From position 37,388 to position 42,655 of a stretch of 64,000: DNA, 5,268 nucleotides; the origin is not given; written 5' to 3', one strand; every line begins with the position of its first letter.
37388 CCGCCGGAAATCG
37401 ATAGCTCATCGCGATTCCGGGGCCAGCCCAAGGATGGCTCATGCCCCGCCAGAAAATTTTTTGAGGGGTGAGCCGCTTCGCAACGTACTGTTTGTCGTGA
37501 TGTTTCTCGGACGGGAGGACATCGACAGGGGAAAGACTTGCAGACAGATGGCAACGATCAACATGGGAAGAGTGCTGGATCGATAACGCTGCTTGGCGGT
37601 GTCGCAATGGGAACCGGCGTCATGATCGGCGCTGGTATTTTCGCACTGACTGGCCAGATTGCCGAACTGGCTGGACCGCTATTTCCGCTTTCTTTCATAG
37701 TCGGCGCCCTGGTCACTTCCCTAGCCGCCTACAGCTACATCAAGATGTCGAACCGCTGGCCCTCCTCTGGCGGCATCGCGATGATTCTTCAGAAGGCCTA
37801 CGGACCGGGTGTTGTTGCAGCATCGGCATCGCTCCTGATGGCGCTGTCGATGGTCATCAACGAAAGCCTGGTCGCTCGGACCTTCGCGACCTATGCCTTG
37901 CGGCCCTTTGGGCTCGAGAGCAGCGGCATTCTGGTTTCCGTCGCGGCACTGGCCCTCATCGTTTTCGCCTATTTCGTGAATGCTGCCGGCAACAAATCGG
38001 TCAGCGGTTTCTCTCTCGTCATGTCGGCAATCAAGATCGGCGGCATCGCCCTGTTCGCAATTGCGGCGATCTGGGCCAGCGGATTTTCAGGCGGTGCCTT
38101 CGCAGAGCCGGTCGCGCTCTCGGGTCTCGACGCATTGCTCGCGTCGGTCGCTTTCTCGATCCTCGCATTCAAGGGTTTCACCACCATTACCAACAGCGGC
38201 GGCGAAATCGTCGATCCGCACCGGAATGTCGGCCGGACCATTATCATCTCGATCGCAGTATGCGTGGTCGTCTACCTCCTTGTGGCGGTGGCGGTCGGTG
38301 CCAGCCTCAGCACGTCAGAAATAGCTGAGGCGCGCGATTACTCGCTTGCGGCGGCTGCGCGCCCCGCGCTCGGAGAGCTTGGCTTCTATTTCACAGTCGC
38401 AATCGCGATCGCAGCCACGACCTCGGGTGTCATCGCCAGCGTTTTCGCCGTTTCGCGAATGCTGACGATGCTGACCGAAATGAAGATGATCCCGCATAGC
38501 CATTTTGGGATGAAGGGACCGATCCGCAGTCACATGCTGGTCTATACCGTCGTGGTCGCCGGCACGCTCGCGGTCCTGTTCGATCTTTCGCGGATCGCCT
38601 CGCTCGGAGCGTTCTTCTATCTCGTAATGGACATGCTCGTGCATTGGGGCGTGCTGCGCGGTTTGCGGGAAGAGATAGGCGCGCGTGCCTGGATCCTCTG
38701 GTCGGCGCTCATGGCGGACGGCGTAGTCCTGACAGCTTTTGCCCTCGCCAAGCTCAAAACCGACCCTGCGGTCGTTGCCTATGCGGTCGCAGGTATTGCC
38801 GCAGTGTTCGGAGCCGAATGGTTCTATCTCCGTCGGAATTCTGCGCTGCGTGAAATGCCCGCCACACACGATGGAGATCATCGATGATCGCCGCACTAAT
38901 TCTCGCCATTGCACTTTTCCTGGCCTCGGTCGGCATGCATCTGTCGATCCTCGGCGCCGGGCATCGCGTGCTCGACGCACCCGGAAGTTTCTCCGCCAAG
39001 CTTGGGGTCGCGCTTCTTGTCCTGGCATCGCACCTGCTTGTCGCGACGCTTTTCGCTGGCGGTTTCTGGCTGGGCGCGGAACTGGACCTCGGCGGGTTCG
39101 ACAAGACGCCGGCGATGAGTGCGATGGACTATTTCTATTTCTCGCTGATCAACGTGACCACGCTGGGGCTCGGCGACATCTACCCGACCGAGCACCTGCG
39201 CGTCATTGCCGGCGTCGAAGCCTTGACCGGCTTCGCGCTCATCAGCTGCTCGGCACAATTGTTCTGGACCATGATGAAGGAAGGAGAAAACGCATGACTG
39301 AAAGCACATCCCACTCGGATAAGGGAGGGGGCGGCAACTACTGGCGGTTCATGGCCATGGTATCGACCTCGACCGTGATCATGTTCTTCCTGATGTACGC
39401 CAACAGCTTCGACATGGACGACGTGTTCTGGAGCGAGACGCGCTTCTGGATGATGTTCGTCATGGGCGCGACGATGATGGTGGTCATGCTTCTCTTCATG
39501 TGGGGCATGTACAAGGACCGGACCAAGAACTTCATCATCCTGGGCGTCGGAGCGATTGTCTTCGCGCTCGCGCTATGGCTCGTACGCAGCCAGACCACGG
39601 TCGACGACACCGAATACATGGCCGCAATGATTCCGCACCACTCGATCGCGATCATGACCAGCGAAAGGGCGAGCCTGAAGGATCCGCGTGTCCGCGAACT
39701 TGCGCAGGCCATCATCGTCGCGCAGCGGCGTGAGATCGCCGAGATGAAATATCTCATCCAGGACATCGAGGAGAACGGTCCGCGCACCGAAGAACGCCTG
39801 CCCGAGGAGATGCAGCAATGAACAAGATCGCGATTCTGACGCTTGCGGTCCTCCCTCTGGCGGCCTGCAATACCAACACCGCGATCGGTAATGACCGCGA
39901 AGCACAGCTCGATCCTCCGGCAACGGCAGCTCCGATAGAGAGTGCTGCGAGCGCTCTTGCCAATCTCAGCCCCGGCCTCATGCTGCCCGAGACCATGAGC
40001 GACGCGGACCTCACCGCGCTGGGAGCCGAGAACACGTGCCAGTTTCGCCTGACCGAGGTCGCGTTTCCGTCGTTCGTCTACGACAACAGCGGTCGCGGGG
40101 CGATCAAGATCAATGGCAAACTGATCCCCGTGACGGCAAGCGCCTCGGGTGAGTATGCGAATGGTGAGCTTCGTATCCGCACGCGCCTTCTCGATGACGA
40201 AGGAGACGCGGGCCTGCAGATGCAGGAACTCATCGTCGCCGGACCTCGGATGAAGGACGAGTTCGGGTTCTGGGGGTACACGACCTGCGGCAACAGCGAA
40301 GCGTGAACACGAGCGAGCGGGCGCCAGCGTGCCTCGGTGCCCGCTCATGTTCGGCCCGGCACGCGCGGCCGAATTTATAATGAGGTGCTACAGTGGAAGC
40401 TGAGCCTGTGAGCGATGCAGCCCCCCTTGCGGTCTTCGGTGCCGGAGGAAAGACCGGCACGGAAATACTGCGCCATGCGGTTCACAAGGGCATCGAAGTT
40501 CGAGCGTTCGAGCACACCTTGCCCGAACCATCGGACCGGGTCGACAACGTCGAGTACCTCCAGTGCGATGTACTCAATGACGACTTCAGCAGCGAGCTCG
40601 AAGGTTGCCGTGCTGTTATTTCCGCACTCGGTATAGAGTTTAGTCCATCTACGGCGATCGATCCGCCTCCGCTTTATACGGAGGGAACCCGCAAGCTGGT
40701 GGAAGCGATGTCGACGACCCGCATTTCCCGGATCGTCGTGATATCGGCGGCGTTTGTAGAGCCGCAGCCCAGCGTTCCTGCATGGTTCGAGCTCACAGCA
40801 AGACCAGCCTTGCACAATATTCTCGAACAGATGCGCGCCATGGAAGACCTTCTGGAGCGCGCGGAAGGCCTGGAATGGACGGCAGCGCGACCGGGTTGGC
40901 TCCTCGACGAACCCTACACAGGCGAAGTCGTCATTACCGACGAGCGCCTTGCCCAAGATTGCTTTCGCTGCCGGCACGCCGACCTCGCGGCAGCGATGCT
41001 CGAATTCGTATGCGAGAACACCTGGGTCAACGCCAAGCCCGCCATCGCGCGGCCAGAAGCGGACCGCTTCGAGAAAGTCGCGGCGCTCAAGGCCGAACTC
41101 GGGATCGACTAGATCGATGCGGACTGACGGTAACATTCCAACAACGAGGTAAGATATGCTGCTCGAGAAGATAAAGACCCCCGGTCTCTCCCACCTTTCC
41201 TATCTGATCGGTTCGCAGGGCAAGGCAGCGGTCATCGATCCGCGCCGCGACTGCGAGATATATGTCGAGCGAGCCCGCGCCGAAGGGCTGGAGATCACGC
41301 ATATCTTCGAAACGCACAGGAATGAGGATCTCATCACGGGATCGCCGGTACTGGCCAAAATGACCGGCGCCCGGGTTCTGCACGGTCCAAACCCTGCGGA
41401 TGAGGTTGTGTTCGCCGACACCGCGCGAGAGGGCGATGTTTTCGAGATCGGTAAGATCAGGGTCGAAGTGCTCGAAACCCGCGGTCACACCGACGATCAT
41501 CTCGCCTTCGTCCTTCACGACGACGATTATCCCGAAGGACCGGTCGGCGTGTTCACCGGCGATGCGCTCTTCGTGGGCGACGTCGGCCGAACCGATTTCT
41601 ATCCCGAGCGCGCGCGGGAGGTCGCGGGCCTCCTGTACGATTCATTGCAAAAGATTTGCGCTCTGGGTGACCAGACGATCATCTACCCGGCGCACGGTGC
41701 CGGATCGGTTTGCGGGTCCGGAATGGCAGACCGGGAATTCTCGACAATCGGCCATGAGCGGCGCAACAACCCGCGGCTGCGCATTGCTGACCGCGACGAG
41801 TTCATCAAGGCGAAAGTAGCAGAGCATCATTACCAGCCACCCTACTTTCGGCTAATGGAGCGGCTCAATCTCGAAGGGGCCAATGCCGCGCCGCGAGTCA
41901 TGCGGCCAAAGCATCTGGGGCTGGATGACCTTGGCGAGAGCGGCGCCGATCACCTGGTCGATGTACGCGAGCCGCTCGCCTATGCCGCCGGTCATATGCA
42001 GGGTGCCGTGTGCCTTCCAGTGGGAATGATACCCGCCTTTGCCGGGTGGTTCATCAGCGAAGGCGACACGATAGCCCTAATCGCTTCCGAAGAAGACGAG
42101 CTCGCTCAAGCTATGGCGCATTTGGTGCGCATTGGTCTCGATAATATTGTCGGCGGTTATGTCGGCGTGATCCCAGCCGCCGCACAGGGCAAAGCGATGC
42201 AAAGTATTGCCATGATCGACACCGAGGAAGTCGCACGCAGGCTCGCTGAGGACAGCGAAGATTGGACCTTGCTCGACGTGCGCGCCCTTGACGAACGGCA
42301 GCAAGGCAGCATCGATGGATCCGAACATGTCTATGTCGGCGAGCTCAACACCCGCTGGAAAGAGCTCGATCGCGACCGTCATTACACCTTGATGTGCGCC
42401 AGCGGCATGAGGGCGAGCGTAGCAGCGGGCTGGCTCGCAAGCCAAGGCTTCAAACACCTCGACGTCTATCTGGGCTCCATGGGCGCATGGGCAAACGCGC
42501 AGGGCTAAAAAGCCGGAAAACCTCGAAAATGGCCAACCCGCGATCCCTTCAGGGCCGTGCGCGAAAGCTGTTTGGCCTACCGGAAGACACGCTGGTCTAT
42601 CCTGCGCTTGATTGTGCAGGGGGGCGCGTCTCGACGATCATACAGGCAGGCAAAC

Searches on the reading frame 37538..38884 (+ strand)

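Call 10: search_protein_families(library=padloc, proteins=[window:37538-38884:+], max_evalue=0.001)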
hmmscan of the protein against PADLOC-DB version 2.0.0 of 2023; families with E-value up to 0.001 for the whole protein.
window:37538-38884:+ (449 aa): 0 families

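Call 11: search_protein_families(library=pfam, proteins=[window:37538-38884:+], max_evalue=0.001)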
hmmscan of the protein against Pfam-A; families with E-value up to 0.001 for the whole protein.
window:37538-38884:+ (449 aa): 2 families
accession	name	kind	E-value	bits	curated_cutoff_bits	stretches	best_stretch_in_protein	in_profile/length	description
PF13520.12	AA_permease_2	-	3.3e-27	95.9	27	1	18-374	3-372/427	Amino acid permease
PF00324.27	AA_permease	-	2.4e-16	59.9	24.6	1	23-366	4-368/470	Amino acid permease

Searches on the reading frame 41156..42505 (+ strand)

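Call 10: search_protein_families(library=padloc, proteins=[window:41156-42505:+], max_evalue=0.001)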
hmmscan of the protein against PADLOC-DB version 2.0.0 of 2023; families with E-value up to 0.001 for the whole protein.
window:41156-42505:+ (450 aa): 0 families

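Call 11: search_protein_families(library=pfam, proteins=[window:41156-42505:+], max_evalue=0.001)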
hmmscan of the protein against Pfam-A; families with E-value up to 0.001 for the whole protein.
window:41156-42505:+ (450 aa): 2 families
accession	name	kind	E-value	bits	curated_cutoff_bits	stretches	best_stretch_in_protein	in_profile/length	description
PF00581.25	Rhodanese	-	4.4e-20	72.4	22.2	2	357-447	3-101/102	Rhodanese-like domain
PF00753.33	Lactamase_B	-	1.4e-10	41.9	22.7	1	10-180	3-196/196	Metallo-beta-lactamase superfamily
